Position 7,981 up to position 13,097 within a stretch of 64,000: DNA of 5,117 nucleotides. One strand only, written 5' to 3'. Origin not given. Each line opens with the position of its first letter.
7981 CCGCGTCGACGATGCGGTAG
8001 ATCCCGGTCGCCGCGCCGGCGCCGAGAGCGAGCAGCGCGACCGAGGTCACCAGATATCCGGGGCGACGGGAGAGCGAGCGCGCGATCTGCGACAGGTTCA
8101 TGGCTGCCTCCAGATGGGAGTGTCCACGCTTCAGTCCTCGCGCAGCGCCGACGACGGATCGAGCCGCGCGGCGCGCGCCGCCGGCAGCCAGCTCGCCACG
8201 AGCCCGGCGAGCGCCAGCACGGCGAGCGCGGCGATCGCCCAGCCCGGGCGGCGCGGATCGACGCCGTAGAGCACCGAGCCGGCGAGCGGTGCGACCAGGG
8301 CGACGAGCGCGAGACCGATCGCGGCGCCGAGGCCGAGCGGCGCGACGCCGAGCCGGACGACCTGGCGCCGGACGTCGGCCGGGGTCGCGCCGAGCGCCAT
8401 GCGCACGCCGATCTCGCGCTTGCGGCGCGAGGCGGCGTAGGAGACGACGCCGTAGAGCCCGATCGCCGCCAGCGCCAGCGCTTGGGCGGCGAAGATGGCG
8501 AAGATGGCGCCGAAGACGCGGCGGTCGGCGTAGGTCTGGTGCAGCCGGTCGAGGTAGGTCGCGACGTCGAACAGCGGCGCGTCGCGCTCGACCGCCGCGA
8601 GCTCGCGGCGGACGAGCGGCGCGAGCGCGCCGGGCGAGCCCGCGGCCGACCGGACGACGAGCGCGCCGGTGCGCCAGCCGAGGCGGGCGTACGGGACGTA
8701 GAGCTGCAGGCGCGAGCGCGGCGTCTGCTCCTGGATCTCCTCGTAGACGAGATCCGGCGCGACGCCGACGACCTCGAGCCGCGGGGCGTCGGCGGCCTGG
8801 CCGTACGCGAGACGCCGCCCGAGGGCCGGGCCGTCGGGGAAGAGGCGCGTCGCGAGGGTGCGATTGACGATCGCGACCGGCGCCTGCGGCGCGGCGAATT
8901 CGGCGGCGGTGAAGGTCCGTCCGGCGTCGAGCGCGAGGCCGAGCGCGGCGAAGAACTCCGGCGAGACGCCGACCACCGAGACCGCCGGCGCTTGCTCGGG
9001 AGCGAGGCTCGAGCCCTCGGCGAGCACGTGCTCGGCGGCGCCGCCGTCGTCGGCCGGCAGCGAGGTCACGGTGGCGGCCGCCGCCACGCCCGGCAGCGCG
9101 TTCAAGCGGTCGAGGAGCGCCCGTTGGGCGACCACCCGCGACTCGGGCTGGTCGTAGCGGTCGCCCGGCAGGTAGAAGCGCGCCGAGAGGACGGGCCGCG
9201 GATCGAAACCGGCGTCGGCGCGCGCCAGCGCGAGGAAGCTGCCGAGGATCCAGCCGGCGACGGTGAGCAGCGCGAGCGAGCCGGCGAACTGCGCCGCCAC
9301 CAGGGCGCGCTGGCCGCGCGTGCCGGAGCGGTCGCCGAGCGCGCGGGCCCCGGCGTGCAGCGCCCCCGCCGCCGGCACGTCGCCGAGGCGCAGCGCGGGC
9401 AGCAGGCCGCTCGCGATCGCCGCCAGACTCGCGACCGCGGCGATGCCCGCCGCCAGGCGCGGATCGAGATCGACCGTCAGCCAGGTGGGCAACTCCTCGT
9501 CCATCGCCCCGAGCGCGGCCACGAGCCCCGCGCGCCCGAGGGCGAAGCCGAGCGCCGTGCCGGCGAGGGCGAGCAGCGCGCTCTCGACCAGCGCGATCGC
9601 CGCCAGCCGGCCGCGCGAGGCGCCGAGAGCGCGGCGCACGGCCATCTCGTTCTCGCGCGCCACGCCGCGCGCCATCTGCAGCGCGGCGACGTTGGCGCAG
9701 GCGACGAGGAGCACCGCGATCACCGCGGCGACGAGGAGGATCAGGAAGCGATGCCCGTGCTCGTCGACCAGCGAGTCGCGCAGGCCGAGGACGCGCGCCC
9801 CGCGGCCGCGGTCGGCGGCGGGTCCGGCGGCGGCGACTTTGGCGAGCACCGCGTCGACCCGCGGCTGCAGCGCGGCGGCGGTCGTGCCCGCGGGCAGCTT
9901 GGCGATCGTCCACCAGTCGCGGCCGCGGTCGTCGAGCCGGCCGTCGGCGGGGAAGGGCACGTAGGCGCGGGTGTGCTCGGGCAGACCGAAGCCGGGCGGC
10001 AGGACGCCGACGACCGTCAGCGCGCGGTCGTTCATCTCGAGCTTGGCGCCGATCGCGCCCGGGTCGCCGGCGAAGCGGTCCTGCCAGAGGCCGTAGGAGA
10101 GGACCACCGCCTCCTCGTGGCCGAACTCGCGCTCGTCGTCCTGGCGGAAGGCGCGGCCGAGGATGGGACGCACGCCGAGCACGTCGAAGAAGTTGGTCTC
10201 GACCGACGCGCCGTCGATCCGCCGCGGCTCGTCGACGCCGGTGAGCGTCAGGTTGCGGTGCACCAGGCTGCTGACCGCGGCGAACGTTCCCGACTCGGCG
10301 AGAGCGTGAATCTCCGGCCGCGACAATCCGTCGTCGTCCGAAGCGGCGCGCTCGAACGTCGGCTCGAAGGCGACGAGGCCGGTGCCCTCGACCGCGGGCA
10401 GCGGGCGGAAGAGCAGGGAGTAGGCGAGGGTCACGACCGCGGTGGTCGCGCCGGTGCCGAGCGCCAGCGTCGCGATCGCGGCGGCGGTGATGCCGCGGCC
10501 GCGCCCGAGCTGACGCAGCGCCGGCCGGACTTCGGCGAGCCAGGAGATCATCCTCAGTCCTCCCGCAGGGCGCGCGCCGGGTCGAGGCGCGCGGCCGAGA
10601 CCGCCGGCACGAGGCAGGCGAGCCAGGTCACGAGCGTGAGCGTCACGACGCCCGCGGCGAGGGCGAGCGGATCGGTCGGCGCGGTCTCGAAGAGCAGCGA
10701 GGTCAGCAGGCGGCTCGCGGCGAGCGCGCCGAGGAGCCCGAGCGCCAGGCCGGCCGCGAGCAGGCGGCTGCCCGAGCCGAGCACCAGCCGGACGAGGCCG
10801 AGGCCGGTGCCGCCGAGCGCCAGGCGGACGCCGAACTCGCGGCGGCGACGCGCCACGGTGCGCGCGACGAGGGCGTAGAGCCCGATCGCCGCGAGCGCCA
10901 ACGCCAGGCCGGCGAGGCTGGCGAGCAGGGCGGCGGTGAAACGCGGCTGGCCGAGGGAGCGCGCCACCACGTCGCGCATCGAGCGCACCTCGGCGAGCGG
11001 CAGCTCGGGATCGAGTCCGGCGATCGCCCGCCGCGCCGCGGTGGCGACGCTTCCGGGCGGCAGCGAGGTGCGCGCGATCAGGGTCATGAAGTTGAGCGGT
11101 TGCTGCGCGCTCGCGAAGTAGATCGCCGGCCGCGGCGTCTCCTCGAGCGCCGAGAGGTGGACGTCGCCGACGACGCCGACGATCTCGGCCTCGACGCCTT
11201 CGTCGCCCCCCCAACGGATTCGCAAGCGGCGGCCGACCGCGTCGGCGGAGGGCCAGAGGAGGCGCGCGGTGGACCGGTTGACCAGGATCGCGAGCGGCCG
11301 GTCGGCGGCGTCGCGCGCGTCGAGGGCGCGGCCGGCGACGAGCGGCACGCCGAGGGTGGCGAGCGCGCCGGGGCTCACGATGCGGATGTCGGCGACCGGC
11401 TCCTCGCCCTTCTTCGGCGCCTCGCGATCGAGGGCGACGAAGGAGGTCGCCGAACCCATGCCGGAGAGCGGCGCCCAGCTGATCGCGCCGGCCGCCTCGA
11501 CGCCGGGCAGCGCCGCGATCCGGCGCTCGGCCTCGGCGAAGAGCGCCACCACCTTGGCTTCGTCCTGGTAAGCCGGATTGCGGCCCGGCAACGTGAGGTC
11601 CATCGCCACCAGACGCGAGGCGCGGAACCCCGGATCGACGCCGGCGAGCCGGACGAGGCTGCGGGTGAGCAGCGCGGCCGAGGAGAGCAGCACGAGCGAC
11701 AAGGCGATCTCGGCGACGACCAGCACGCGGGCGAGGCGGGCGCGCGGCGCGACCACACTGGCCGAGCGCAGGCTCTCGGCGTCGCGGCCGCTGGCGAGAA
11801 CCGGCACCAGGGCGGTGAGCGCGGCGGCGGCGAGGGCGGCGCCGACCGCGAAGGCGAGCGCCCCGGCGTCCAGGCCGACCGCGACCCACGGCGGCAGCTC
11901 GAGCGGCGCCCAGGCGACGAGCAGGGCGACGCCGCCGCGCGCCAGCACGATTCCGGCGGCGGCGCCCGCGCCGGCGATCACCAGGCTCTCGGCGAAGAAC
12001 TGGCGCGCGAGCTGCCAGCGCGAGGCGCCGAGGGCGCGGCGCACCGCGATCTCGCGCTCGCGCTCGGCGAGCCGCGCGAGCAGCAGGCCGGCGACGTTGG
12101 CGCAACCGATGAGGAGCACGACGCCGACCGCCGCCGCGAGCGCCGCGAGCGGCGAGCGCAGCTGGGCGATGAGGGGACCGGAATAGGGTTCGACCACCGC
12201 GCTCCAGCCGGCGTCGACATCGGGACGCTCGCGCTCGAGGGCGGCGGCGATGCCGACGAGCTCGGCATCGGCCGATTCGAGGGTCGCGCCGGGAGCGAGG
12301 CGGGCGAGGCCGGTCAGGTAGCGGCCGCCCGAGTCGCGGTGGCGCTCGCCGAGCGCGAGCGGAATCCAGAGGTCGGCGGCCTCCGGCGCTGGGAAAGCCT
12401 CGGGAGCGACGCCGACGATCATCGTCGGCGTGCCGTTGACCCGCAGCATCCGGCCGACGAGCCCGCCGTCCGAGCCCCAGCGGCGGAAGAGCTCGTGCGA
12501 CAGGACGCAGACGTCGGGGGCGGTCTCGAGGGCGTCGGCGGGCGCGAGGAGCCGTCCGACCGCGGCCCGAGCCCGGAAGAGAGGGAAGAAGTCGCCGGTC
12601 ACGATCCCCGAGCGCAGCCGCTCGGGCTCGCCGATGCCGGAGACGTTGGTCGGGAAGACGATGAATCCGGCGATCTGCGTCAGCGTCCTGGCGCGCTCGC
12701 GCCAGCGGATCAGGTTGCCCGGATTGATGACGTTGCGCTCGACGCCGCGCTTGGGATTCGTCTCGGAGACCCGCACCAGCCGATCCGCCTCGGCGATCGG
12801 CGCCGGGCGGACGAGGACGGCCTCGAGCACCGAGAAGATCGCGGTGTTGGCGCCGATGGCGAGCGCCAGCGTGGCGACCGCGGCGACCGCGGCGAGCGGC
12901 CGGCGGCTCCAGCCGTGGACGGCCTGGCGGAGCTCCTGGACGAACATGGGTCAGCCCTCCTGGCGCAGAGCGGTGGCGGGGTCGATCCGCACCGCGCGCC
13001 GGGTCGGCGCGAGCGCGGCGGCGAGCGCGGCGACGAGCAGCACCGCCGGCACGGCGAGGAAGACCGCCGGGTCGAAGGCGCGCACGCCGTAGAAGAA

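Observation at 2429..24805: Super-operon: one MacA-like adaptor, two MacB-type ATPases and eight tandem ADOP permease paralogs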

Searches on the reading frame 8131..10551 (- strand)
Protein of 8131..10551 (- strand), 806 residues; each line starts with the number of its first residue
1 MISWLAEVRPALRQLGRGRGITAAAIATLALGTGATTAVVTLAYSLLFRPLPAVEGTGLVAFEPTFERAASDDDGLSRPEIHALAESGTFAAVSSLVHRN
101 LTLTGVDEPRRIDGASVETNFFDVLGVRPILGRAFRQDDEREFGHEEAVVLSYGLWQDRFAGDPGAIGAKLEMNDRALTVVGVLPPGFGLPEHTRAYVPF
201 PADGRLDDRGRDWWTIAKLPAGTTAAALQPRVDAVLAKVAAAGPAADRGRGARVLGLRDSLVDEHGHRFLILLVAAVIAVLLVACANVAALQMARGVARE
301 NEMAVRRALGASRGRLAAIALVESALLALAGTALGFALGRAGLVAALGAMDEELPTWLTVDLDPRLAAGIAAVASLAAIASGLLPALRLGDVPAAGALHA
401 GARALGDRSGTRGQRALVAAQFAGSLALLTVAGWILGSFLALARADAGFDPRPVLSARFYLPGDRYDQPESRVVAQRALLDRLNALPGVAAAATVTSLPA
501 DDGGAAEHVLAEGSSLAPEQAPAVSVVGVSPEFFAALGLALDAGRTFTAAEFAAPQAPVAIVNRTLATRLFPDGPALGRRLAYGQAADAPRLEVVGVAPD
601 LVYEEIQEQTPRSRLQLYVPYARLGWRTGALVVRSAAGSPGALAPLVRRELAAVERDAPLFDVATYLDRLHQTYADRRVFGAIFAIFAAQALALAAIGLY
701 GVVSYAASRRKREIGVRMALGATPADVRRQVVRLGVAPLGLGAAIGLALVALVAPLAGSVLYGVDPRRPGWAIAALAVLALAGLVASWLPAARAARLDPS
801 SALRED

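Call 6: search_protein_families(library=ncbifam, proteins=[window:8131-10551:-], max_evalue=0.00001)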
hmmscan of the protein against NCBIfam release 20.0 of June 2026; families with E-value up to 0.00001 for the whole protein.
window:8131-10551:- (806 aa): 3 families
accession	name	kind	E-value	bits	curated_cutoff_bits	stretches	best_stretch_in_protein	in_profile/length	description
TIGR03434.1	ADOP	subfamily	1.3e-209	698.2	622.3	1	6-806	3-803/803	ADOP family duplicated permease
NF007826.0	PRK10535.1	equivalog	1e-24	86.8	966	1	523-804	366-646/648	macrolide ABC transporter ATP-binding protein/permease MacB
TIGR02212.1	lolCE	equivalog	4.7e-07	29.1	362.45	0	276-339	272-335/411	lipoprotein-releasing ABC transporter permease subunit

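Call 7: search_protein_families(library=pfam, proteins=[window:8131-10551:-], max_evalue=0.001)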
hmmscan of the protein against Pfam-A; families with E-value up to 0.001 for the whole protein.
window:8131-10551:- (806 aa): 2 families
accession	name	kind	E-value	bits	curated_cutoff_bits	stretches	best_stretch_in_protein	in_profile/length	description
PF12704.14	MacB_PCD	-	1.2e-34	120.8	27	2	22-234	1-206/207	MacB-like periplasmic core domain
PF02687.27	FtsX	-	1e-22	80.9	25.5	2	686-799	2-120/120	FtsX-like permease C-terminal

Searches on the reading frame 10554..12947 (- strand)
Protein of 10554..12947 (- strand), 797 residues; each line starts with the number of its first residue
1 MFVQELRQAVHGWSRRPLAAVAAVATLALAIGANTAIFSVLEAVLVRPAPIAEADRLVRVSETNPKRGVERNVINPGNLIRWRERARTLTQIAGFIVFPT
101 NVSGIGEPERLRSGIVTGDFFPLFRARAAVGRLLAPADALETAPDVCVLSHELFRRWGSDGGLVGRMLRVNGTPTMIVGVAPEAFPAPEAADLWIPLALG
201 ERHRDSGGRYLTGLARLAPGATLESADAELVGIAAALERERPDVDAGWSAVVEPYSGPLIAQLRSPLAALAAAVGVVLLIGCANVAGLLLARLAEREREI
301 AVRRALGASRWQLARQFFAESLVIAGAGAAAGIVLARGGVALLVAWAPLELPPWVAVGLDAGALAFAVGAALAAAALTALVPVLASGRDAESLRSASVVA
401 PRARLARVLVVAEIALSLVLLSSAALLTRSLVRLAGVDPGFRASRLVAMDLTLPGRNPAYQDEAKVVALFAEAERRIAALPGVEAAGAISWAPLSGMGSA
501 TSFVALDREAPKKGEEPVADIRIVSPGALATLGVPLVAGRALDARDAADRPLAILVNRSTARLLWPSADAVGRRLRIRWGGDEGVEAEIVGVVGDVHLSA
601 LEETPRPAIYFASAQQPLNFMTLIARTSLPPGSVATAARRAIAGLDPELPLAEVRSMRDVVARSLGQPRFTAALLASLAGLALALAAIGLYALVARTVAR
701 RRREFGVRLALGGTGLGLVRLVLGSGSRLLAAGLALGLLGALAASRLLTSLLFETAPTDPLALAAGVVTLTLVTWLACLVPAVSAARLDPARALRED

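Call 6: search_protein_families(library=ncbifam, proteins=[window:10554-12947:-], max_evalue=0.00001)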
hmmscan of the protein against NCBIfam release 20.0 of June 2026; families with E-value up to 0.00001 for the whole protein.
window:10554-12947:- (797 aa): 3 families
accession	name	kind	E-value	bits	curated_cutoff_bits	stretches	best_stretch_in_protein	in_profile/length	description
TIGR03434.1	ADOP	subfamily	1.4e-229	764.3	622.3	1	3-797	2-803/803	ADOP family duplicated permease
NF007826.0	PRK10535.1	equivalog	1.7e-15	56.4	966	1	116-370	372-620/648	macrolide ABC transporter ATP-binding protein/permease MacB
TIGR02212.1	lolCE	equivalog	3.1e-07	29.7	362.45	0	275-335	274-334/411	lipoprotein-releasing ABC transporter permease subunit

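Call 7: search_protein_families(library=pfam, proteins=[window:10554-12947:-], max_evalue=0.001)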
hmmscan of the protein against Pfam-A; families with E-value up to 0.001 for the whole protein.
window:10554-12947:- (797 aa): 2 families
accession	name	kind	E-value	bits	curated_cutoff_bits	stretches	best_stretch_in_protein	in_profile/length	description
PF12704.14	MacB_PCD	-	3.4e-28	99.8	27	2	22-230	3-204/207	MacB-like periplasmic core domain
PF02687.27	FtsX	-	3.7e-23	82.3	25.5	2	273-375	3-112/120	FtsX-like permease C-terminal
